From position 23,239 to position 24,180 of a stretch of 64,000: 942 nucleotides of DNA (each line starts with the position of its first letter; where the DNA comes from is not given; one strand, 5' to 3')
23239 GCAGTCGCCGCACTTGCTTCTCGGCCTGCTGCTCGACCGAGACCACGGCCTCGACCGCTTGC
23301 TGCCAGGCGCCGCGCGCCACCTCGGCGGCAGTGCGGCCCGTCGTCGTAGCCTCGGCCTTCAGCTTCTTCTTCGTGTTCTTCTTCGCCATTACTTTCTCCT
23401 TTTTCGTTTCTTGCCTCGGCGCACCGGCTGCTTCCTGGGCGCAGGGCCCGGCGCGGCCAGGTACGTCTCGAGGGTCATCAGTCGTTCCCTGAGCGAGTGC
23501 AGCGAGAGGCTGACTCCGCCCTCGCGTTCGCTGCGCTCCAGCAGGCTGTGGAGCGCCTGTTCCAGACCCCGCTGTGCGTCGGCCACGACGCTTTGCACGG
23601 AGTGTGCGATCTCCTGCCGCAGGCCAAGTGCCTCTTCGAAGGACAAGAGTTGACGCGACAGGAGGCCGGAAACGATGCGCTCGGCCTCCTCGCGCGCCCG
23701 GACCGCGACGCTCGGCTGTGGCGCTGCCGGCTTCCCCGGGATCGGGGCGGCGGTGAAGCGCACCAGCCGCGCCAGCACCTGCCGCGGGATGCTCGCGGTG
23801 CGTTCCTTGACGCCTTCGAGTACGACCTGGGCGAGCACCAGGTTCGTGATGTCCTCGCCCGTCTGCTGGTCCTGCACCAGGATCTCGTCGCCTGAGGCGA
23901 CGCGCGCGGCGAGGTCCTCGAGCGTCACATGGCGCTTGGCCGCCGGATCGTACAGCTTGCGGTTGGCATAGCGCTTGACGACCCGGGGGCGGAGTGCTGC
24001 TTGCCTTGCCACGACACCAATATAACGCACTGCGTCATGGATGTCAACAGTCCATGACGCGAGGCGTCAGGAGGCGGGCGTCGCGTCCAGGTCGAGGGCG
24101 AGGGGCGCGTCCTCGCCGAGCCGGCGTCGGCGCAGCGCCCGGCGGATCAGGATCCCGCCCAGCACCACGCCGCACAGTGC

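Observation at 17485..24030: Lipid/storage-body-like locus: PhaR and two phasins with a fatty-acyl-reductase-like enzyme, PlsC, an SDR epimerase and a patatin lipase, but no PHA synthase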

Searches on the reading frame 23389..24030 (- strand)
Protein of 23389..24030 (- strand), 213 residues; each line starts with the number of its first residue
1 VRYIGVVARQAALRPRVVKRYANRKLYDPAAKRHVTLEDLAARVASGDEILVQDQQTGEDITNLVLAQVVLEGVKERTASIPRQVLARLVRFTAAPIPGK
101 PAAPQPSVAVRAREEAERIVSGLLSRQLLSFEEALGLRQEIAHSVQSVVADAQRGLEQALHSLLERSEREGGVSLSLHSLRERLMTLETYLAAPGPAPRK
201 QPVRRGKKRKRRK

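Call 3: search_protein_families(library=pfam, max_evalue=0.01, proteins=[window:23389-24030:-])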
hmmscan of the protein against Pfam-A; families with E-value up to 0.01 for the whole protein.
window:23389-24030:- (213 aa): 1 family
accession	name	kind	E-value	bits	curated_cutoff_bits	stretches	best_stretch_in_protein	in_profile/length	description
PF07879.16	PHB_acc_N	-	1.4e-20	73.5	25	1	17-74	1-58/61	PHB/PHA accumulation regulator DNA-binding domain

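Call 4: search_protein_families(library=ncbifam, max_evalue=0.01, proteins=[window:23389-24030:-])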
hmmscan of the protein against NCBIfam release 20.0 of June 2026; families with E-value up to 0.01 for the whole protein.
window:23389-24030:- (213 aa): 1 family
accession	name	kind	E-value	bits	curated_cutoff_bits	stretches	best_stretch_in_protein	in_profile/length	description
TIGR01848.1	PHA_reg_PhaR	equivalog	1.3e-17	64.1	109.45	1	16-94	1-79/107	polyhydroxyalkanoate synthesis repressor PhaR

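Call 26: find_homologous_proteins(query=window:23389-24030:-, max_evalue=0.00001)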
Query window:23389-24030:- (213 aa): 432 proteins with E <= 0.00001 among 3678 candidates; the best 120 are listed.
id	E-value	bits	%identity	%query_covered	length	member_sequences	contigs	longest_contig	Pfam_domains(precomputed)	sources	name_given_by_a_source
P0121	4.2e-120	417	100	97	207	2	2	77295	PF07879.17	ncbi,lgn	-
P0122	2.4e-93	329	83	88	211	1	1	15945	PF07879.17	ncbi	-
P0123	7.6e-91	321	78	100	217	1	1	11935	PF07879.17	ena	-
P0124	2.4e-89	316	78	100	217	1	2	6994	PF07879.17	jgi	-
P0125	1.2e-87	311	79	93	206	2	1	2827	PF07879.17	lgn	-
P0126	6.7e-85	302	76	97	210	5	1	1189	PF07879.17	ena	-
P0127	3.6e-80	286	77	86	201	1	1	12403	PF07879.17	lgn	-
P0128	1.4e-76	275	71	92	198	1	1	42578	PF07879.17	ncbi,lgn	-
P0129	3.9e-76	273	73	92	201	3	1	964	PF07879.17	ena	-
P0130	3.8e-74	267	72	83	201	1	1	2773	PF07879.17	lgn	-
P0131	3.1e-73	264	72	83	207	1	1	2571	PF07879.17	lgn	-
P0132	6.3e-73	263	68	97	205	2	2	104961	PF07879.17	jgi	-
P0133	8.1e-73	262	72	87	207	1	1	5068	PF07879.17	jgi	jgi:polyhydroxyalkanoate synthesis repressor PhaR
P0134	1.1e-72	262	67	93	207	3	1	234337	PF07879.17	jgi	-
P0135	1.7e-71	258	70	84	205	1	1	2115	PF07879.17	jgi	jgi:polyhydroxyalkanoate synthesis repressor PhaR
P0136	1.9e-71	258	71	87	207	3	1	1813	PF07879.17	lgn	-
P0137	5.9e-71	256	67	92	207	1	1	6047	PF07879.17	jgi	jgi:polyhydroxyalkanoate synthesis repressor PhaR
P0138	8.3e-71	256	69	89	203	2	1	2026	PF07879.17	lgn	-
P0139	4.4e-70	254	70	87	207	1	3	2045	PF07879.17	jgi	jgi:polyhydroxyalkanoate synthesis repressor PhaR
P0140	5.4e-70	253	71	87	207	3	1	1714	PF07879.17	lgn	-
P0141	1.2e-69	252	66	93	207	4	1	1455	PF07879.17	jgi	jgi:polyhydroxyalkanoate synthesis repressor PhaR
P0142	2.2e-69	251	68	88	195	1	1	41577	PF07879.17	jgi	jgi:polyhydroxyalkanoate synthesis repressor PhaR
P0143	3.3e-69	251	68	90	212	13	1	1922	PF07879.17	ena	-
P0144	2.7e-68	248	64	97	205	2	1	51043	PF07879.17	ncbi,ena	-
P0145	2.7e-68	248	64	92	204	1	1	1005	PF07879.17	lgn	-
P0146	1.0e-67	246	64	93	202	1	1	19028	PF07879.17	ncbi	-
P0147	1.3e-67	245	65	92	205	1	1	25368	PF07879.17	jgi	jgi:polyhydroxyalkanoate synthesis repressor PhaR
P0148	4.3e-67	244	71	83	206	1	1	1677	PF07879.17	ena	-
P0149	9.9e-67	243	65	93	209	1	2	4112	PF07879.17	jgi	jgi:polyhydroxyalkanoate synthesis repressor PhaR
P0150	5.5e-66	240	66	90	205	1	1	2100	PF07879.17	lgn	-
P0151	8.9e-66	240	68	84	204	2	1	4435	PF07879.17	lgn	-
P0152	8.7e-64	233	63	92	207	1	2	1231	PF07879.17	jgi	jgi:polyhydroxyalkanoate synthesis repressor PhaR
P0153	2.4e-63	232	62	92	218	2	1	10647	PF07879.17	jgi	jgi:polyhydroxyalkanoate synthesis repressor PhaR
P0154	9.3e-63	230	62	90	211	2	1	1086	PF07879.17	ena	-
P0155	1.4e-62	229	62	92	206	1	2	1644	PF07879.17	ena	-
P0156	1.2e-61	226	62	86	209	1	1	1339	PF07879.17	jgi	-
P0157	3.2e-61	225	62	83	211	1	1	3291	PF07879.17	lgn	-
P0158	7.0e-61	224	59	93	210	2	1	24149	PF07879.17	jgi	jgi:polyhydroxyalkanoate synthesis repressor PhaR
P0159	1.3e-60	223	62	83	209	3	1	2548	PF07879.17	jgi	-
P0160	1.8e-60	222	65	81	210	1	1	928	PF07879.17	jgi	jgi:polyhydroxyalkanoate synthesis repressor PhaR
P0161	1.9e-60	222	65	81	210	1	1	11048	PF07879.17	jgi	jgi:polyhydroxyalkanoate synthesis repressor PhaR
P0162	3.0e-60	221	59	91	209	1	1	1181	PF07879.17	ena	-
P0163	3.1e-60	221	62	84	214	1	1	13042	PF07879.17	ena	-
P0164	3.9e-60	221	63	84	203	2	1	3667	PF07879.17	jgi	jgi:polyhydroxyalkanoate synthesis repressor PhaR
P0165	5.9e-60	221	60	93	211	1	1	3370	PF07879.17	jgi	-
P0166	1.6e-59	219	58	97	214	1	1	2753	PF07879.17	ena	-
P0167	2.3e-59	219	63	84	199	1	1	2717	PF07879.17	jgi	jgi:polyhydroxyalkanoate synthesis repressor PhaR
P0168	2.8e-59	218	59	92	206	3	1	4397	PF07879.17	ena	-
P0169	3.8e-59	218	62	83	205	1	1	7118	PF07879.17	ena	-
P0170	4.9e-59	218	61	81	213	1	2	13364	PF07879.17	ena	-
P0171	1.5e-58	216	59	96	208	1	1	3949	PF07879.17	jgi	jgi:polyhydroxyalkanoate synthesis repressor PhaR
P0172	1.7e-58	216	62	93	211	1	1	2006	PF07879.17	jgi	-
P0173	4.0e-58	215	62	87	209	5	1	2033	PF07879.17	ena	-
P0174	5.8e-58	214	59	83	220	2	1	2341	PF07879.17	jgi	jgi:polyhydroxyalkanoate synthesis repressor PhaR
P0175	6.7e-58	214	64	84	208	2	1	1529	PF07879.17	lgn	-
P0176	9.2e-58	213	59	83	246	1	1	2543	PF07879.17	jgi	jgi:polyhydroxyalkanoate synthesis repressor PhaR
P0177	1.3e-57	213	62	93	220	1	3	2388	PF07879.17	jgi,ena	-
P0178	2.4e-57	212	62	88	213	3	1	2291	PF07879.17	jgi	jgi:polyhydroxyalkanoate synthesis repressor PhaR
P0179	2.4e-57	212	57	92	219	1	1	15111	PF07879.17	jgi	jgi:polyhydroxyalkanoate synthesis repressor PhaR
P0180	2.9e-57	212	55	96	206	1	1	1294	PF07879.17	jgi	jgi:polyhydroxyalkanoate synthesis repressor PhaR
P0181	4.9e-57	211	60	86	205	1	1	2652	PF07879.17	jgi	jgi:polyhydroxyalkanoate synthesis repressor PhaR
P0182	8.4e-57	210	59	96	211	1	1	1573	PF07879.17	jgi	jgi:polyhydroxyalkanoate synthesis repressor PhaR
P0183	1.0e-56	210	61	86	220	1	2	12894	PF07879.17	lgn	-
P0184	1.2e-56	210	57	89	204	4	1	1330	PF07879.17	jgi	jgi:polyhydroxyalkanoate synthesis repressor PhaR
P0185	2.3e-56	209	59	84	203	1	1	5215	PF07879.17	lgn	-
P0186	2.8e-56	209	57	92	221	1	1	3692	PF07879.17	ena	-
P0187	5.8e-56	208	60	87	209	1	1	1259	PF07879.17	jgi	jgi:polyhydroxyalkanoate synthesis repressor PhaR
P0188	6.1e-56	207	56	90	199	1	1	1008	PF07879.17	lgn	-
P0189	6.1e-56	207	55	93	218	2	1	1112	PF07879.17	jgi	jgi:polyhydroxyalkanoate synthesis repressor PhaR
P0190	7.7e-56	207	61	84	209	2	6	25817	PF07879.17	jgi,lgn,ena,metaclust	metaclust:\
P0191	1.5e-55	206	59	91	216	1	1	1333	PF07879.17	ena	-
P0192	1.6e-55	206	57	97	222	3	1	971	PF07879.17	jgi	jgi:polyhydroxyalkanoate synthesis repressor PhaR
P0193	1.8e-55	206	57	92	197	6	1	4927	PF07879.17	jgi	jgi:polyhydroxyalkanoate synthesis repressor PhaR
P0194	1.9e-55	206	55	98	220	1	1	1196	PF07879.17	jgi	jgi:polyhydroxyalkanoate synthesis repressor PhaR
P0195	2.2e-55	206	57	89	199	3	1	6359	PF07879.17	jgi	jgi:polyhydroxyalkanoate synthesis repressor PhaR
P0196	2.2e-55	206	58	92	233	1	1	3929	PF07879.17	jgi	jgi:polyhydroxyalkanoate synthesis repressor PhaR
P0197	2.3e-55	206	58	91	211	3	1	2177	PF07879.17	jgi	jgi:polyhydroxyalkanoate synthesis repressor PhaR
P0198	4.6e-55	205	57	92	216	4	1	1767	PF07879.17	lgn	-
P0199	5.4e-55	204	55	91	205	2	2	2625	PF07879.17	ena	-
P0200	6.0e-55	204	58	89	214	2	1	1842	PF07879.17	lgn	-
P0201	6.1e-55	204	58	95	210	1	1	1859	PF07879.17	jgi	jgi:polyhydroxyalkanoate synthesis repressor PhaR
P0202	6.7e-55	204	54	93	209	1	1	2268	PF07879.17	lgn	-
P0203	9.5e-55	204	60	85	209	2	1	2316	PF07879.17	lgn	-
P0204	1.2e-54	203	61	84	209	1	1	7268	PF07879.17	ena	-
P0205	1.2e-54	203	58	89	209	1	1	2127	PF07879.17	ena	-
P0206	1.5e-54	203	59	83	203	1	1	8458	PF07879.17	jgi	jgi:polyhydroxyalkanoate synthesis repressor PhaR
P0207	1.9e-54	203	59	84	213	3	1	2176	PF07879.17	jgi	jgi:polyhydroxyalkanoate synthesis repressor PhaR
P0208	2.1e-54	202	58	87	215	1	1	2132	PF07879.17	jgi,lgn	jgi:polyhydroxyalkanoate synthesis repressor PhaR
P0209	2.6e-54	202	58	87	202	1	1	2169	PF07879.17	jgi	jgi:polyhydroxyalkanoate synthesis repressor PhaR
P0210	2.6e-54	202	57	87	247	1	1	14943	PF07879.17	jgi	jgi:polyhydroxyalkanoate synthesis repressor PhaR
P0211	2.7e-54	202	61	81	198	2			PF07879.17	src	-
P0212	2.8e-54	202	58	92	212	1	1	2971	PF07879.17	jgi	jgi:polyhydroxyalkanoate synthesis repressor PhaR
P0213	4.0e-54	202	58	89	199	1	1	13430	PF07879.17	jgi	jgi:polyhydroxyalkanoate synthesis repressor PhaR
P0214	5.1e-54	201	56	90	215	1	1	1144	PF07879.17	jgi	jgi:polyhydroxyalkanoate synthesis repressor PhaR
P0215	6.3e-54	201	59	89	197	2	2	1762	PF07879.17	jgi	jgi:polyhydroxyalkanoate synthesis repressor PhaR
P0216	6.5e-54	201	56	92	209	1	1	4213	PF07879.17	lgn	-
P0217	6.8e-54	201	55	99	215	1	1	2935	PF07879.17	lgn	-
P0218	9.4e-54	200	56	88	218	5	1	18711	PF07879.17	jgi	jgi:polyhydroxyalkanoate synthesis repressor PhaR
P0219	9.5e-54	200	54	97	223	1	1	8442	PF07879.17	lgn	-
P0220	1.0e-53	200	58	84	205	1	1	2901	PF07879.17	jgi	jgi:polyhydroxyalkanoate synthesis repressor PhaR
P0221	1.1e-53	200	56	92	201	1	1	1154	PF07879.17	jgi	-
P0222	1.1e-53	200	57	90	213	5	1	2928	PF07879.17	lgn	-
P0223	1.1e-53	200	58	90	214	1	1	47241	PF07879.17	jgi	jgi:polyhydroxyalkanoate synthesis repressor PhaR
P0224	1.4e-53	200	55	91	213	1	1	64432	PF07879.17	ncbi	-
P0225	1.7e-53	199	58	83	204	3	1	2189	PF07879.17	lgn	-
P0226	1.8e-53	199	57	87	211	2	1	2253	PF07879.17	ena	-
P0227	1.8e-53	199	61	84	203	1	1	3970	PF07879.17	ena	-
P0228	2.1e-53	199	53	93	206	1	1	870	PF07879.17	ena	-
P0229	2.1e-53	199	59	83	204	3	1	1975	PF07879.17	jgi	jgi:polyhydroxyalkanoate synthesis repressor PhaR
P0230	2.3e-53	199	56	92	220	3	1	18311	PF07879.17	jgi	jgi:polyhydroxyalkanoate synthesis repressor PhaR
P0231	2.3e-53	199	55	91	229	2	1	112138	PF07879.17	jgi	jgi:polyhydroxyalkanoate synthesis repressor PhaR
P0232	3.0e-53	199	59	93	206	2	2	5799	PF07879.17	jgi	jgi:polyhydroxyalkanoate synthesis repressor PhaR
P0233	3.6e-53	198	55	89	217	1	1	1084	PF07879.17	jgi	jgi:polyhydroxyalkanoate synthesis repressor PhaR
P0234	3.9e-53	198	56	88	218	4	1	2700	PF07879.17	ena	-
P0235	4.6e-53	198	60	83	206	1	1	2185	PF07879.17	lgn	-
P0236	5.6e-53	198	53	100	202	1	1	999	PF07879.17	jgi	jgi:polyhydroxyalkanoate synthesis repressor PhaR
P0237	1.1e-52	197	58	87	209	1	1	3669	PF07879.17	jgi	jgi:polyhydroxyalkanoate synthesis repressor PhaR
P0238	1.3e-52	197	56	92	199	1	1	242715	PF07879.17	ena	-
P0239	1.4e-52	197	56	92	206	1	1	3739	PF07879.17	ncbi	-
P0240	2.5e-52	196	55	90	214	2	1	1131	PF07879.17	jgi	-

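Call 81: search_protein_families(library=padloc, max_evalue=0.001, proteins=[window:23389-24012:-])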
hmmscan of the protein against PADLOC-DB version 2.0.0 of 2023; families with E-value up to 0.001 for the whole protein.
window:23389-24012:- (207 aa): 0 families

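Call 88: search_solved_structures(query=A5, max_evalue=1)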
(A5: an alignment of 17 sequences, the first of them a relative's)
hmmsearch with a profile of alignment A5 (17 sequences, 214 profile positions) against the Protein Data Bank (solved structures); distinct sequences matched with E-value up to 1: 1.
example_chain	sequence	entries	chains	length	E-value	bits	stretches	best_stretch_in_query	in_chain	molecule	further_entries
3tqv_A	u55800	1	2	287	0.31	13.8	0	31-58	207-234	Nicotinate-nucleotide pyrophosphorylase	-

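Call 89: search_protein_families(library=pfam, alignment_id=A5, max_evalue=1)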
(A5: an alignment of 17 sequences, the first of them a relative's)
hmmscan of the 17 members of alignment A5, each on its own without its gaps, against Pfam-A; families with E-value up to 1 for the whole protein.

A. member 1, P0121 (207 aa): 2 families
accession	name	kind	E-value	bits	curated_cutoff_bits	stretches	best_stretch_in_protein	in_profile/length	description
PF07879.16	PHB_acc_N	-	1.3e-20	73.6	25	1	11-68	1-58/61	PHB/PHA accumulation regulator DNA-binding domain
PF15753.10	BLOC1S3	-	0.087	13.3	27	1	99-183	77-157/172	Biogenesis of lysosome-related organelles complex 1 subunit 3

B. families by the number of members that match (of 17 scanned): 6 families
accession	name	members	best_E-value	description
PF07879.16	PHB_acc_N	17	7.7e-24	PHB/PHA accumulation regulator DNA-binding domain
PF22746.1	SHOCT-like_DUF2089-C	3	0.097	SHOCT-like domain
PF22552.1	TY-Chap3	1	0.0092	T3SS (YopN, CesT) and YbjN peptide-binding chaperone 3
PF03472.21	Autoind_bind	1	0.075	Autoinducer binding domain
PF15753.10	BLOC1S3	1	0.087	Biogenesis of lysosome-related organelles complex 1 subunit 3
PF13212.11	DUF4020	1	0.2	Domain of unknown function (DUF4020)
